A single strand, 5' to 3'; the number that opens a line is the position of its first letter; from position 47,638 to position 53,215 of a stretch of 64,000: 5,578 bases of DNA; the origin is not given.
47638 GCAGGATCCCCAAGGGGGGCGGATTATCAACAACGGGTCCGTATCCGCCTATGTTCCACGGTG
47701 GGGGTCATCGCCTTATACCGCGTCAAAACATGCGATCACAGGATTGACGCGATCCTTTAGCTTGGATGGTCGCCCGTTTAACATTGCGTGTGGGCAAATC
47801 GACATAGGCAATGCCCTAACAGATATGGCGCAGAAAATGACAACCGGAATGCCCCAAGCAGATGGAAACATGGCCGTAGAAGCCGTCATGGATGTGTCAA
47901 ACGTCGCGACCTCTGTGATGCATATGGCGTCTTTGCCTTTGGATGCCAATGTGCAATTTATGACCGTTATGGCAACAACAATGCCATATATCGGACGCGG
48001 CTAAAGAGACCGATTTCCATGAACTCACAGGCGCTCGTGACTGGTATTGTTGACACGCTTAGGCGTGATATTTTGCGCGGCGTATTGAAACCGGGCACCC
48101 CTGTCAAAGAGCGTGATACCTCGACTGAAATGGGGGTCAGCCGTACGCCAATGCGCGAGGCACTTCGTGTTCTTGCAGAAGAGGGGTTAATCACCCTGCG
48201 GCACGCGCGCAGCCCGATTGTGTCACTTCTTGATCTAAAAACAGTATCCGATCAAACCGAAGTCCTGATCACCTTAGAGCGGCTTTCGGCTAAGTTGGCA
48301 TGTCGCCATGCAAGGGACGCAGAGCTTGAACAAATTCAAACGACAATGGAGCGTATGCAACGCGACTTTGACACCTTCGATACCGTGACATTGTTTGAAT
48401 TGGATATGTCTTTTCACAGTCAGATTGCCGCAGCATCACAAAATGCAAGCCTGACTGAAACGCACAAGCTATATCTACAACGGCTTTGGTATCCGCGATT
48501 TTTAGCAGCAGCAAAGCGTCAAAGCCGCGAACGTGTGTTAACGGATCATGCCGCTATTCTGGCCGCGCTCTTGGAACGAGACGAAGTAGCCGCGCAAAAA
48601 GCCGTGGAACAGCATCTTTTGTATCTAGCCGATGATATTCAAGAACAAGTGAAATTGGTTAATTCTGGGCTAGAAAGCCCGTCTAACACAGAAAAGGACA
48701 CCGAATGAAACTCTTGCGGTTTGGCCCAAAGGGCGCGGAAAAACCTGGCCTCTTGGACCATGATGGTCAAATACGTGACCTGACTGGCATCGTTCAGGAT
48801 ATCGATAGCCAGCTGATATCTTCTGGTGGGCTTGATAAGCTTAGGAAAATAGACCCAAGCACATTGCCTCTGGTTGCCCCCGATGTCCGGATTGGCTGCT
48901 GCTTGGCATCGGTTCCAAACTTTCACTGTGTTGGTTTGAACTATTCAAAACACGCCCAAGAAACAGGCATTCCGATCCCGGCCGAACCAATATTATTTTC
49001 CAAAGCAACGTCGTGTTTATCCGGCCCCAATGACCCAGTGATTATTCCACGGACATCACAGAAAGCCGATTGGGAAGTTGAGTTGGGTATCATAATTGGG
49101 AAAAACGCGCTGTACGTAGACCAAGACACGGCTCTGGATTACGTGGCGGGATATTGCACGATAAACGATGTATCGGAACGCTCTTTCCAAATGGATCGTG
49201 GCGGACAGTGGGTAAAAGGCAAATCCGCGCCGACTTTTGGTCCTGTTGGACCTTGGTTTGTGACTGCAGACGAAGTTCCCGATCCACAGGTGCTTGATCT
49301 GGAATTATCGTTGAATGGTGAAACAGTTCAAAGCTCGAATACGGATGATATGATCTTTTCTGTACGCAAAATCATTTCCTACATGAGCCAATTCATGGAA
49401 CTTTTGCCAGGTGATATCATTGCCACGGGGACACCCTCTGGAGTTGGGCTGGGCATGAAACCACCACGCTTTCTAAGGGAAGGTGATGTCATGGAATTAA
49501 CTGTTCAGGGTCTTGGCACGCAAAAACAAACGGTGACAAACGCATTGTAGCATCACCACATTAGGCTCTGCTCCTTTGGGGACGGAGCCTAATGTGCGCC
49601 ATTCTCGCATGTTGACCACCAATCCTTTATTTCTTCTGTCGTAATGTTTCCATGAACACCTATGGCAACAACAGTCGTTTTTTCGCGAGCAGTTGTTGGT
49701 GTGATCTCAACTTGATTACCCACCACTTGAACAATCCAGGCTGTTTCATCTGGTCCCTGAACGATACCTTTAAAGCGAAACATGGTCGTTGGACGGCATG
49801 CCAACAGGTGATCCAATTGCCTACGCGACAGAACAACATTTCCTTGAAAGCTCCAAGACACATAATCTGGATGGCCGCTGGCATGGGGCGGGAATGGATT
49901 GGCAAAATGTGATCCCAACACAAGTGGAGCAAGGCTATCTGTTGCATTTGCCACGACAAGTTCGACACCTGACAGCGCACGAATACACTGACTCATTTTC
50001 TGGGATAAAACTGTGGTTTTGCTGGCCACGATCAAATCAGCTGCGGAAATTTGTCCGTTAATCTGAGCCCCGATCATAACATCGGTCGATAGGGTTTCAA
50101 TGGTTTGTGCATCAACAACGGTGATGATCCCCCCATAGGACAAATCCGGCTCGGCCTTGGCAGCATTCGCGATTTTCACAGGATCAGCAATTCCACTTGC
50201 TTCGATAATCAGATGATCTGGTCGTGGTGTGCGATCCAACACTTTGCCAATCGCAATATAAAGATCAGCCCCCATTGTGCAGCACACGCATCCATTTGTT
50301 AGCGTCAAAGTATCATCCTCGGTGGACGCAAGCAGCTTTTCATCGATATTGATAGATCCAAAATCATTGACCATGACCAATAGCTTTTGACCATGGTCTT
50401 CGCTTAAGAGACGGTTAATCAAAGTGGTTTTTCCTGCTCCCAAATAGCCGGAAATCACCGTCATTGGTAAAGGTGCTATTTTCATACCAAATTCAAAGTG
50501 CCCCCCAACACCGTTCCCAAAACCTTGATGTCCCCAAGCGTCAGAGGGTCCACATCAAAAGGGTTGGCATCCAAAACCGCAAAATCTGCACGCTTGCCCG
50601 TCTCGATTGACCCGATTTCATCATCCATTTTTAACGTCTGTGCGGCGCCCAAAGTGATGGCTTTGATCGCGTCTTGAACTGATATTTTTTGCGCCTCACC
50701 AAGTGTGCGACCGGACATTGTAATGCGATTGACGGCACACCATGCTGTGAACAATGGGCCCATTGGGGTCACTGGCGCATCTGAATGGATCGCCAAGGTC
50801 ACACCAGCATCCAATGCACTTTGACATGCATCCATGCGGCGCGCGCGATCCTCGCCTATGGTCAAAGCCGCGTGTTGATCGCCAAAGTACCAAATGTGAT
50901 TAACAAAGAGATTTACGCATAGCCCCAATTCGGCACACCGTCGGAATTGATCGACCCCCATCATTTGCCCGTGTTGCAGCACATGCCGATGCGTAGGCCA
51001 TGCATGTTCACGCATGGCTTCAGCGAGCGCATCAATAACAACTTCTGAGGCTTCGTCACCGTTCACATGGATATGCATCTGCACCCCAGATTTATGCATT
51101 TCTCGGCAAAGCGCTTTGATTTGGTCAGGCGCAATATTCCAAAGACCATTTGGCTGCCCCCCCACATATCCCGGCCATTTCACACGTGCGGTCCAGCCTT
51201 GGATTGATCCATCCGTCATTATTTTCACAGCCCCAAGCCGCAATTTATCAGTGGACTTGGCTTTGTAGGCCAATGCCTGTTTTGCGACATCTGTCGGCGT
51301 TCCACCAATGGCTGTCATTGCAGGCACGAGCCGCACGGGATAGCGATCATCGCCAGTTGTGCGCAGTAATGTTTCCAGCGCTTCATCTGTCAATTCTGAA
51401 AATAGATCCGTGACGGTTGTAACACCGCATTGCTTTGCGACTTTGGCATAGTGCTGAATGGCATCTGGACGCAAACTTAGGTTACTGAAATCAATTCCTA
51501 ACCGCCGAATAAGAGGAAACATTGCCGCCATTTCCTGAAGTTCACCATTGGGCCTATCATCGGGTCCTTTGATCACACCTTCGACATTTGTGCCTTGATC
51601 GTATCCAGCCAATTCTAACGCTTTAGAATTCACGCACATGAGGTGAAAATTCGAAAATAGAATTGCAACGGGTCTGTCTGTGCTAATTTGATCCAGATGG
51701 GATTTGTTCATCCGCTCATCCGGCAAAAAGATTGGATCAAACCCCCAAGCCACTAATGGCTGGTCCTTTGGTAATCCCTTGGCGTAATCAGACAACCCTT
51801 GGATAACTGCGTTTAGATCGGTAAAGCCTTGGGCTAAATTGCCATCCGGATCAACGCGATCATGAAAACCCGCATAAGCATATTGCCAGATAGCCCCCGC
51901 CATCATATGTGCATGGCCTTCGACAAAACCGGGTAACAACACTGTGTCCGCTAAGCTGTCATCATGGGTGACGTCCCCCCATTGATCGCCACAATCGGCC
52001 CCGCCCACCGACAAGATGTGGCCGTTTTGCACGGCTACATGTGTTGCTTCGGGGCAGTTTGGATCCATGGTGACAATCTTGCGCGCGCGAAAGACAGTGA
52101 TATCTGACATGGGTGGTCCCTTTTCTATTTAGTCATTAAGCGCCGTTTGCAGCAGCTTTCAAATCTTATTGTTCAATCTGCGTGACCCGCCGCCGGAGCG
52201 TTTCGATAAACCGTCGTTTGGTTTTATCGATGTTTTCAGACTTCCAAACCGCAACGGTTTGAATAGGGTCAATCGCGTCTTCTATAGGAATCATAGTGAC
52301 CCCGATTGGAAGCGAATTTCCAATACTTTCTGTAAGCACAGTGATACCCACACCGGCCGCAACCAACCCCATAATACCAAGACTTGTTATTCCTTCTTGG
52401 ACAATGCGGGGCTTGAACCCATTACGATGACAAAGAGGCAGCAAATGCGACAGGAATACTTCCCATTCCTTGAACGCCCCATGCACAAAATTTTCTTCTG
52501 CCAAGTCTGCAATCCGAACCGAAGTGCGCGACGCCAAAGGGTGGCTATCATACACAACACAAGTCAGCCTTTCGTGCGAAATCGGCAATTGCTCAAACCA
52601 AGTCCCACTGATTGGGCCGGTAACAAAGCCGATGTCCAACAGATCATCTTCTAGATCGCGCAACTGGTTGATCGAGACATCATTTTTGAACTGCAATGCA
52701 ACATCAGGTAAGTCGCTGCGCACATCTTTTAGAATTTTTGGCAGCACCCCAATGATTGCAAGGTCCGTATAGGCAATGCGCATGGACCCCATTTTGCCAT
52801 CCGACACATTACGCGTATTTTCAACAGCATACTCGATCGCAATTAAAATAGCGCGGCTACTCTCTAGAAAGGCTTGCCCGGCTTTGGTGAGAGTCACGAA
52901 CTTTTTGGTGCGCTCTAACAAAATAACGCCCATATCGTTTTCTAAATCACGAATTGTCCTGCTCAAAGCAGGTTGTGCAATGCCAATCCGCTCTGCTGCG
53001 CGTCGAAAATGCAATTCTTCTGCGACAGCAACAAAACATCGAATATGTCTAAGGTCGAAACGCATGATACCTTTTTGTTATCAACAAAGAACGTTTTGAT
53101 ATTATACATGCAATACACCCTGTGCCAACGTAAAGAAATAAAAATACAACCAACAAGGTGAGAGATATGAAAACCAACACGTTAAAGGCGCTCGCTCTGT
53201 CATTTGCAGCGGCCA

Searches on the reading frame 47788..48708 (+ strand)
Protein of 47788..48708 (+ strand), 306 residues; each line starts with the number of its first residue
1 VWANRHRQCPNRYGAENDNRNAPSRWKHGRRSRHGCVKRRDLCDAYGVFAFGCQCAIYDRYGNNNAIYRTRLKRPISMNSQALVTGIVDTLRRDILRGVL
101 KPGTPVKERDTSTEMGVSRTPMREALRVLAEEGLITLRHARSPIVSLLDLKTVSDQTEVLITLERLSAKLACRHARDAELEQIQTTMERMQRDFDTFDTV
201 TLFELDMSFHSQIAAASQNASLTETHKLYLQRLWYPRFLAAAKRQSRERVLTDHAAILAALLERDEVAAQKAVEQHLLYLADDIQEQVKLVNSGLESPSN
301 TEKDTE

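Call 83: search_protein_families(library=pfam, proteins=[window:47788-48708:+], max_evalue=0.01)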
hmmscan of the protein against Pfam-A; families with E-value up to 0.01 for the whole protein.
window:47788-48708:+ (306 aa): 2 families
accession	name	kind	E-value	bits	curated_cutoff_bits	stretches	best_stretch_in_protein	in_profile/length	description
PF07729.17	FCD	-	2.3e-23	83.4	24.3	1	158-277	4-123/125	FCD domain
PF00392.27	GntR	-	1.5e-14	53.8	27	1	86-141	4-60/64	Bacterial regulatory proteins, gntR family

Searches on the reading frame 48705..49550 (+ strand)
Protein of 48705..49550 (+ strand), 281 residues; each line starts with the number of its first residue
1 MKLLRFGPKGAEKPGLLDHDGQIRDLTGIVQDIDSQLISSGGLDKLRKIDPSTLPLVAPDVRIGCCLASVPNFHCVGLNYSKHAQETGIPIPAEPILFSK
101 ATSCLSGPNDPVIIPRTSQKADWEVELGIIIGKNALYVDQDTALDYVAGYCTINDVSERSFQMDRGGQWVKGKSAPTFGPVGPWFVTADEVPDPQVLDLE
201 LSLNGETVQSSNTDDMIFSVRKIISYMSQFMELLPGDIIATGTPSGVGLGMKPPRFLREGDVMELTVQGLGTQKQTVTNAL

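Call 83: search_protein_families(library=pfam, proteins=[window:48705-49550:+], max_evalue=0.01)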
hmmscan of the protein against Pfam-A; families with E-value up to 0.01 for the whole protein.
window:48705-49550:+ (281 aa): 1 family
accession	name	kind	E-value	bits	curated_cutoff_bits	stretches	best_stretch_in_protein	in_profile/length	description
PF01557.24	FAA_hydrolase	-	5.4e-71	239.1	23.9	1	74-277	3-213/214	Fumarylacetoacetate (FAA) hydrolase C-terminal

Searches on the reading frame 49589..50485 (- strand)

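Call 83: search_protein_families(library=pfam, proteins=[window:49589-50485:-], max_evalue=0.01)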
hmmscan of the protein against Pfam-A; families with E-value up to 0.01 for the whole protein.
window:49589-50485:- (298 aa): 3 families
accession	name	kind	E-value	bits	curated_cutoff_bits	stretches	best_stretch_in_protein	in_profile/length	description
PF02492.25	cobW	-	3.2e-42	144.6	20.7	1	7-166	1-164/180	CobW/HypB/UreG, nucleotide-binding domain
PF07683.19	CobW_C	-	1e-08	35.3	22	1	209-293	2-93/94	Cobalamin synthesis protein cobW C-terminal domain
PF13401.12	AAA_22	-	0.0091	16.8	27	0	8-53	7-56/130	AAA domain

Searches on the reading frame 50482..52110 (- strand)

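Call 82: search_protein_families(library=pfam, proteins=[window:50482-52110:-], max_evalue=0.00001)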
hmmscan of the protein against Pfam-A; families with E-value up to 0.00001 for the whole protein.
window:50482-52110:- (542 aa): 2 families
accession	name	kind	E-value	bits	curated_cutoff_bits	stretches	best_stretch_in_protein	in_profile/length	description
PF07969.17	Amidohydro_3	-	2.3e-75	255.3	29.7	1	54-538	6-469/472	Amidohydrolase family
PF01979.26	Amidohydro_1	-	1.9e-21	77.1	25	1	316-521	122-323/345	Amidohydrolase family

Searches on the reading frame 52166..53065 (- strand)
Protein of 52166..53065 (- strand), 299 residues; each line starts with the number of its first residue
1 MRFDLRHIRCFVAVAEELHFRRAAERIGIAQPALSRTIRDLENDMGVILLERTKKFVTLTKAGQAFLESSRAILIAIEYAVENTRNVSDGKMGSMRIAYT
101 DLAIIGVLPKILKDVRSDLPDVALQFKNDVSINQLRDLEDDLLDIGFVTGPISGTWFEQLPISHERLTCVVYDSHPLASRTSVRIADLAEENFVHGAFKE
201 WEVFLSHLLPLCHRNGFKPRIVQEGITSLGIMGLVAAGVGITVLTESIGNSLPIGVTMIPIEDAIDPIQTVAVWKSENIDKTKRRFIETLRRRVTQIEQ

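Call 87: search_protein_families(library=pfam, proteins=[window:52166-53065:-], max_evalue=0.001)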
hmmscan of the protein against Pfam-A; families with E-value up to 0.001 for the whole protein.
window:52166-53065:- (299 aa): 2 families
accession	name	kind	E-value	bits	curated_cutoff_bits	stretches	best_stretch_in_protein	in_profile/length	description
PF03466.25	LysR_substrate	-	5.2e-33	114.6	28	1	89-293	2-207/209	LysR substrate binding domain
PF00126.33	HTH_1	-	1.2e-21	76.8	26.6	1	5-64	1-60/60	Bacterial regulatory helix-turn-helix protein, lysR family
